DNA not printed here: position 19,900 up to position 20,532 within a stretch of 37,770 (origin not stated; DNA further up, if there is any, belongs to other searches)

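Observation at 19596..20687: Lysis cassette: dual-start holin, M15-peptidase endolysin, embedded Rz1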

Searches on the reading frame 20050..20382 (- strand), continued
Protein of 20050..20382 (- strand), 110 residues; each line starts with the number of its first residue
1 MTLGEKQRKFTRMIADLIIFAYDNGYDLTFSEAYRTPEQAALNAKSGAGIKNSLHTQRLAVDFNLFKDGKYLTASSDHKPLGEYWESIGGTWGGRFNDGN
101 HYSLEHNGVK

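Call 69: search_dna_similar(query=window:20050-20382:-, collection=phages, mode=protein, max_rows=40, rows=spread, max_evalue=0.00001)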
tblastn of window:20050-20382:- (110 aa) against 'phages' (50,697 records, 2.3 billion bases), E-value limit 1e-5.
Records with a match: 321; places in all: 321; records where one place covers at least 80% of the query: 321.
Best place of each record, by identity: 95-99% 1; 60-80% 36; <60% 284.
By first word of the organism name: Vibrio 255; Pseudomonas 27; Aeromonas 11; Escherichia 9; Salmonella 5; Polaribacter 4; Proteus 2; Cronobacter 2; Yersinia 2; Stenotrophomonas 1; and 3 more.
By host as written in the record: - 250; Pseudomonas aeruginosa 16; Vibrio cyclitrophicus 11; Pseudomonas aeruginosa PAO1 6; Salmonella sp. 4; Vibrio crassostreae 4; Aeromonas hydrophila 2; Cronobacter sakazakii 2; and 21 more.
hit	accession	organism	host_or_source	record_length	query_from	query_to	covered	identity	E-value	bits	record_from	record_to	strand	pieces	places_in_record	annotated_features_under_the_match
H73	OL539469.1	Proteus phage vB_PmiP_Brookers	Proteus mirabilis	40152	1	110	100%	97.3%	4e-67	223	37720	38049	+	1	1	putative M15 family peptidase | putative holin family protein | putative lysis protein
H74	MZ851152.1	Aeromonas phage PZL-Ah8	Aeromonas hydrophila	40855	2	110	99%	71.8%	1e-46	164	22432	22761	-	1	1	hypothetical protein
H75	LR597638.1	Escherichia phage ESSI2_ev040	-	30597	1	110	100%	69.9%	1e-45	161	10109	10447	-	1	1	Phage protein | Holin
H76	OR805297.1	Pseudomonas phage Knedl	Pseudomonas aeruginosa PAO1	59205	2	110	99%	70.0%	3e-46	163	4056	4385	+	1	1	endolysin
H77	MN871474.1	Pseudomonas virus Pa-oumiga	Pseudomonas aeruginosa PAO1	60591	2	110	99%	69.1%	5e-46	162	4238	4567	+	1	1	record has no annotation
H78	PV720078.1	Aeromonas phage PAGF2_10BT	Aeromonas hydrophila GDG24F2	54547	1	110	100%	54.0%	2e-32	124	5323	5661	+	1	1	cell wall hydrolase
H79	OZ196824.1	Vibrio phage 91E30-2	Seawater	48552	1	110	100%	50.9%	2e-27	109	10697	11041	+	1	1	endolysin | hypothetical protein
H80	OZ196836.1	Vibrio phage 93E28-1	Seawater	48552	1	110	100%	50.9%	2e-27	109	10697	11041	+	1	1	endolysin | hypothetical protein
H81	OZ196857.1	Vibrio phage 12E36-1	Seawater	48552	1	110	100%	50.9%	2e-27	109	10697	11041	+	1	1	endolysin | hypothetical protein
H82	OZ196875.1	Vibrio phage 98E28-4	Seawater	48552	1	110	100%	50.9%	2e-27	109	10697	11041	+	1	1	endolysin | hypothetical protein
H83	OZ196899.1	Vibrio phage 93E29-1a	Seawater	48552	1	110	100%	50.9%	2e-27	109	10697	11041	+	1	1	endolysin | hypothetical protein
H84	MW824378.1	Vibrio phage 91E28.1a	Vibrio crassostreae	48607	1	110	100%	50.9%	2e-27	109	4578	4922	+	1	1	hypothetical protein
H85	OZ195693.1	Vibrio phage K219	Seawater and oysters mix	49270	1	110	100%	50.9%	2e-27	109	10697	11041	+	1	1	endolysin | hypothetical protein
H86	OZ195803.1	Vibrio phage K193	Seawater and oysters mix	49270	1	110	100%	50.9%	2e-27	109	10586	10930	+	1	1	endolysin | hypothetical protein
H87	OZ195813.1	Vibrio phage K188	Seawater and oysters mix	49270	1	110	100%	50.9%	2e-27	109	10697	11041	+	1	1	endolysin | hypothetical protein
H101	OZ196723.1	Vibrio phage K97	Seawater and oysters mix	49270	1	110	100%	50.9%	2e-27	109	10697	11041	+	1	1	endolysin | hypothetical protein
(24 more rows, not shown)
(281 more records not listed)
